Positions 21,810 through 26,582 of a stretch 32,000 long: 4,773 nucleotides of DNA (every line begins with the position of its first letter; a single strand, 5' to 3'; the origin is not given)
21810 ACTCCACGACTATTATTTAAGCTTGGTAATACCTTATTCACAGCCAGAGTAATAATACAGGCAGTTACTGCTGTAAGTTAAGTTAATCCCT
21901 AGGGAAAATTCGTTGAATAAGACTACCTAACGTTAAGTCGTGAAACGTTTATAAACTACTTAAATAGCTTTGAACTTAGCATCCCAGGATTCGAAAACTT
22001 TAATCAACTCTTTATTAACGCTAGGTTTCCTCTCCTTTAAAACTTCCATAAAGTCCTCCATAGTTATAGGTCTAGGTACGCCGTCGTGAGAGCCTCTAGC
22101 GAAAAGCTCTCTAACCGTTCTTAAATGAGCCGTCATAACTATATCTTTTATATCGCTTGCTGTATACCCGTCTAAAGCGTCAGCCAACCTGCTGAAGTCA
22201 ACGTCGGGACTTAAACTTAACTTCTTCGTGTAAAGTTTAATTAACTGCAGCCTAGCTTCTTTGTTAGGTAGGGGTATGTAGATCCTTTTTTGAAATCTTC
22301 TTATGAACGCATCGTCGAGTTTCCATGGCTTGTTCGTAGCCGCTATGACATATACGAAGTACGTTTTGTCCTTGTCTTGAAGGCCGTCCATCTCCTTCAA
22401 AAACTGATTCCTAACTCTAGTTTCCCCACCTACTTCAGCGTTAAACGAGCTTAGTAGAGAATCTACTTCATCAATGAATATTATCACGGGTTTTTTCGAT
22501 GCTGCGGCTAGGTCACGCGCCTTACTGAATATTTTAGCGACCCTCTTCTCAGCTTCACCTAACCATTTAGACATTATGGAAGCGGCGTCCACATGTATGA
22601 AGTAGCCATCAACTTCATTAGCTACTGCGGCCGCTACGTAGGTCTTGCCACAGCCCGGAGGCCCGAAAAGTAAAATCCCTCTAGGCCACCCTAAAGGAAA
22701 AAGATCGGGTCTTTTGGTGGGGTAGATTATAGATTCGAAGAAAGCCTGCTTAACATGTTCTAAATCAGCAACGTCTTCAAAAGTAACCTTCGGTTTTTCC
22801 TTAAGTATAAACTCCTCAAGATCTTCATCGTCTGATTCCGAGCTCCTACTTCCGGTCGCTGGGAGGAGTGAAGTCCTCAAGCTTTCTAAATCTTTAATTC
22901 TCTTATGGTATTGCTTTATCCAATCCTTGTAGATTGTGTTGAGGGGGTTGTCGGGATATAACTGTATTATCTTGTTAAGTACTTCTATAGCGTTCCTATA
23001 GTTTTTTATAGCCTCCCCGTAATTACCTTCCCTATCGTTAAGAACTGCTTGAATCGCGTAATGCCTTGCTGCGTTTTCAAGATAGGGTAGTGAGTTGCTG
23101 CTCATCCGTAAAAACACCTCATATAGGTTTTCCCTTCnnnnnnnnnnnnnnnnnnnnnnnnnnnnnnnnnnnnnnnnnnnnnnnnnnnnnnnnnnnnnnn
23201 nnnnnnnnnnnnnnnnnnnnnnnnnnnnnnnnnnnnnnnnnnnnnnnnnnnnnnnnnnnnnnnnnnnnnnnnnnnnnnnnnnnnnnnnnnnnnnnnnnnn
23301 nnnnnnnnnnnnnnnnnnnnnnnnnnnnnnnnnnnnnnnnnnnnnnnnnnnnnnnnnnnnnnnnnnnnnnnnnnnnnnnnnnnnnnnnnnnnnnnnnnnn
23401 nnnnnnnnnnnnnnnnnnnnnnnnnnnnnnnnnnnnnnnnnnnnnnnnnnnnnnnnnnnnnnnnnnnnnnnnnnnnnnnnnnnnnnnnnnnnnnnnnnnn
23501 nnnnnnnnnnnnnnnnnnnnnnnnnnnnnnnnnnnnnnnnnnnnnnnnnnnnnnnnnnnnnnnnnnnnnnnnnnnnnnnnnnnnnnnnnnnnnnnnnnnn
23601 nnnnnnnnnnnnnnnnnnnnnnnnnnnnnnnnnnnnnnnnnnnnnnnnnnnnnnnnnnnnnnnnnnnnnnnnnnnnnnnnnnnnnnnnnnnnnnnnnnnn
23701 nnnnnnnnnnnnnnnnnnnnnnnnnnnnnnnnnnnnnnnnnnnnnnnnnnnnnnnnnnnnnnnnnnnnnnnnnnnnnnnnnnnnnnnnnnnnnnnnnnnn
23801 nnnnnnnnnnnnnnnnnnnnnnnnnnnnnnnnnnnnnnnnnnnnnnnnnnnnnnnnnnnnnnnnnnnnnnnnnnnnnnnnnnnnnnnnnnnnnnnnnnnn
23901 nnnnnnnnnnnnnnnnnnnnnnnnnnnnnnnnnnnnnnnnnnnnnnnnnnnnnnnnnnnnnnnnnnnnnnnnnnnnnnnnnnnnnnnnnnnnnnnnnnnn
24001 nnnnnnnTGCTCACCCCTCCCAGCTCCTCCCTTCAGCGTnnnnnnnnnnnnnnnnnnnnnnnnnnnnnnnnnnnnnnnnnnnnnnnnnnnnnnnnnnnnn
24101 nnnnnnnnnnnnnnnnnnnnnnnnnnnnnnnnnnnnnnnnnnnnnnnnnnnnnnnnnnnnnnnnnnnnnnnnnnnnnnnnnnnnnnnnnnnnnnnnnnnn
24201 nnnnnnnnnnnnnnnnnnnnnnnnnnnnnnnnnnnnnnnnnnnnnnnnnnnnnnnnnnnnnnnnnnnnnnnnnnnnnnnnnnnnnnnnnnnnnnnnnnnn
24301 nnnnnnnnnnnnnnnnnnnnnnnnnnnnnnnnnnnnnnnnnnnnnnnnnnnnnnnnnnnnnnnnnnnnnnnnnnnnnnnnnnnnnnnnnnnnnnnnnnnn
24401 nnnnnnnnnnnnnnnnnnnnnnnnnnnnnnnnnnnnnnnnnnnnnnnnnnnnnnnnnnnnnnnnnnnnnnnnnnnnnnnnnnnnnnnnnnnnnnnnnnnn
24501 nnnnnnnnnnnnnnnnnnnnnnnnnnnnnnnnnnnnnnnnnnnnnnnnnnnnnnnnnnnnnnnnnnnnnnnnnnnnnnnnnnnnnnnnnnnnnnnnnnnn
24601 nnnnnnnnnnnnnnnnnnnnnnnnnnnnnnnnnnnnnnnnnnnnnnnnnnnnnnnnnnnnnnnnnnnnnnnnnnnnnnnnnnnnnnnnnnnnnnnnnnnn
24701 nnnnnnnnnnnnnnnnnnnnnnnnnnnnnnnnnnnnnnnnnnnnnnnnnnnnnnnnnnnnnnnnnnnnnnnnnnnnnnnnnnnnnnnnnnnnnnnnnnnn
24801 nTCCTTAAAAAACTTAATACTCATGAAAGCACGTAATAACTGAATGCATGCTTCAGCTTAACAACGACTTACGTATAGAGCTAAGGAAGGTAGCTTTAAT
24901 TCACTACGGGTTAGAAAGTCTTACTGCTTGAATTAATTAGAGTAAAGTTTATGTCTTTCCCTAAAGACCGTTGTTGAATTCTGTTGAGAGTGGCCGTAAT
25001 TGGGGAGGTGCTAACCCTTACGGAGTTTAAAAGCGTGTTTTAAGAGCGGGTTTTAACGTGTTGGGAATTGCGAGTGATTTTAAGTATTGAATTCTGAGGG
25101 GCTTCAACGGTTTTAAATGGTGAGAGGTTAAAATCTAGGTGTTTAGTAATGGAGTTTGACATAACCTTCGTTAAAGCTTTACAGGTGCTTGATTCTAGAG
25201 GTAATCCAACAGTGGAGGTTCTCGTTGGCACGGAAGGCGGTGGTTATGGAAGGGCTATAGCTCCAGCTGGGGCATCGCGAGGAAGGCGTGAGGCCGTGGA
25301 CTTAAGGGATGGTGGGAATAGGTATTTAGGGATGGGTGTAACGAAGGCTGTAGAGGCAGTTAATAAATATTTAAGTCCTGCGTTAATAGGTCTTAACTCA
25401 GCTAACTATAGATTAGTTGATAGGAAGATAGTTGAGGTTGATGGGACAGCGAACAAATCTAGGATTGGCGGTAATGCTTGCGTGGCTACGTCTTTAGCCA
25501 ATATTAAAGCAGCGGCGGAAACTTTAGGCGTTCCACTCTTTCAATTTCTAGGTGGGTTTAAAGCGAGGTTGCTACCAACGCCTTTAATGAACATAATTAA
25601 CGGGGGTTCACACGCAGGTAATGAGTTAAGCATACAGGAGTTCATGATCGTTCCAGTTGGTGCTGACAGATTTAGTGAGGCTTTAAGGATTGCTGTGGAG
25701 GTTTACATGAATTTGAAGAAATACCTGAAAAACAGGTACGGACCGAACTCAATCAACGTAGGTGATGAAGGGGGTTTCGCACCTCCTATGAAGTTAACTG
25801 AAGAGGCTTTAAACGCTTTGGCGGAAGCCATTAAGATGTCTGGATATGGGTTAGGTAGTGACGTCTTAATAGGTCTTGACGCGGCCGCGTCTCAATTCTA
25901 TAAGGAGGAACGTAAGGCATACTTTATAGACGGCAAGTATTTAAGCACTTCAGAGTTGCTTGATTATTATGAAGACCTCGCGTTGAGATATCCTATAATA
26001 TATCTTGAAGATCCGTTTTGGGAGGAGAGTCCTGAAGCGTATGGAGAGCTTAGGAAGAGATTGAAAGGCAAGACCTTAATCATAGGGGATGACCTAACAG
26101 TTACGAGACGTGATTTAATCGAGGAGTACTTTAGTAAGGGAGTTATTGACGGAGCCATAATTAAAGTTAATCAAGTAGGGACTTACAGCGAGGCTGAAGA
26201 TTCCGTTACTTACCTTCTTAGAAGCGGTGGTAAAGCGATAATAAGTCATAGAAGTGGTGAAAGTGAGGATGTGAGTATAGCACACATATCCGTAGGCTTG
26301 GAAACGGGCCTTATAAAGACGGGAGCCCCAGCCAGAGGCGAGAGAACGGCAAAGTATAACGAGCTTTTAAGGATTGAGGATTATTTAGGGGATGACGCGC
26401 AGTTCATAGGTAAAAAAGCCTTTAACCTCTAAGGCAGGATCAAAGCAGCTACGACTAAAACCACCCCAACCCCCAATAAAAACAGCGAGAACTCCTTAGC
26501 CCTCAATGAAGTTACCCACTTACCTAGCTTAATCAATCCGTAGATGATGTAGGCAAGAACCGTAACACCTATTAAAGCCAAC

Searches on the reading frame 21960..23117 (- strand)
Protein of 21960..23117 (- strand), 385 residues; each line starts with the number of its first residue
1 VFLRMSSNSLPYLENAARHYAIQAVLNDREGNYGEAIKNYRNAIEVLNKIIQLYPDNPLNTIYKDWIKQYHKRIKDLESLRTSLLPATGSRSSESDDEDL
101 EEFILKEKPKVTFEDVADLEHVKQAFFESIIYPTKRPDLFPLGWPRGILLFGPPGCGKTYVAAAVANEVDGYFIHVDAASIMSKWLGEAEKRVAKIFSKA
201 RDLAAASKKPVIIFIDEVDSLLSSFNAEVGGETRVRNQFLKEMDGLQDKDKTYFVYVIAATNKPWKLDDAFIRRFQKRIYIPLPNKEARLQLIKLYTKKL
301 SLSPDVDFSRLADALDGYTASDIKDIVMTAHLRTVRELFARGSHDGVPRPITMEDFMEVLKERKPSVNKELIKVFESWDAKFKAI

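Call 8: search_protein_families(library=pfam, proteins=[window:21960-23117:-])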
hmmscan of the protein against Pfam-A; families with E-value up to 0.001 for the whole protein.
window:21960-23117:- (385 aa): 11 families
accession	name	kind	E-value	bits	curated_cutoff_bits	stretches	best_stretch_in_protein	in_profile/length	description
PF00004.35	AAA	-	1e-36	126.7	21.2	1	148-283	1-131/131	ATPase family associated with various cellular activities (AAA)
PF04212.24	MIT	-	6.1e-11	42.7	30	1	16-78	3-65/66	MIT (microtubule interacting and transport) domain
PF17862.7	AAA_lid_3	-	2.2e-07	30.7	27.2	1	305-340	1-36/45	AAA+ lid domain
PF09336.16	Vps4_C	-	2.5e-07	31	21.3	1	348-382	26-60/61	Vps4 C terminal oligomerisation domain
PF13191.12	AAA_16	-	8.2e-07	30.1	32.6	0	145-173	24-55/167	AAA ATPase domain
PF07728.20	AAA_5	-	2.3e-06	28.1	22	1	148-275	2-139/139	AAA domain (dynein-related subfamily)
PF13401.12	AAA_22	-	4.7e-05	24.1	27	0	148-221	8-96/130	AAA domain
PF13479.12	AAA_24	-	9.8e-05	22.7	27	0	148-235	5-90/195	AAA domain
PF07724.20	AAA_2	-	0.00013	22.4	27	1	148-245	6-101/166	AAA domain (Cdc48 subfamily)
PF05496.18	RuvB_N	-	0.00024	21.3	27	0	148-184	36-71/159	Holliday junction DNA helicase RuvB P-loop domain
PF13173.12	AAA_14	-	0.00035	21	27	1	148-257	5-95/129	AAA domain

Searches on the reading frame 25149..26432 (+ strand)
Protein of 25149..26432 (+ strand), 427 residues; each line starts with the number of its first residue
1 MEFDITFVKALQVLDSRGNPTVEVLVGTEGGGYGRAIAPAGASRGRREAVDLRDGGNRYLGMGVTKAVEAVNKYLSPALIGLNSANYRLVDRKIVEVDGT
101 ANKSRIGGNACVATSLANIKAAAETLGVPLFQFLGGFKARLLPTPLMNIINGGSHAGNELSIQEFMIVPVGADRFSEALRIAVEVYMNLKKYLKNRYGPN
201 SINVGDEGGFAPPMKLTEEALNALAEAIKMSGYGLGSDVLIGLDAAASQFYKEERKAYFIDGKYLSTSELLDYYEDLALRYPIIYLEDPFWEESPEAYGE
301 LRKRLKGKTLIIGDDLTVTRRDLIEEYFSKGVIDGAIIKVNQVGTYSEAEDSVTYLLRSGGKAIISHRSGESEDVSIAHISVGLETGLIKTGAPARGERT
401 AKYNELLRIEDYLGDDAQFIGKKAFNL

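Call 8: search_protein_families(library=pfam, proteins=[window:25149-26432:+])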
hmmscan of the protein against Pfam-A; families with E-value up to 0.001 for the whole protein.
window:25149-26432:+ (427 aa): 3 families
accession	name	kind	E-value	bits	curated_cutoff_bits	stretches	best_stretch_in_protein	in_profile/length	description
PF00113.28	Enolase_C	-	5.7e-98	328.3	21.5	1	141-425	3-293/296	Enolase, C-terminal TIM barrel domain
PF03952.21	Enolase_N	-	3e-46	157.3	35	1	5-134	1-131/131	Enolase, N-terminal domain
PF13378.12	MR_MLE_C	-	0.00035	20.8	29.4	1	266-353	56-140/219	Enolase C-terminal domain-like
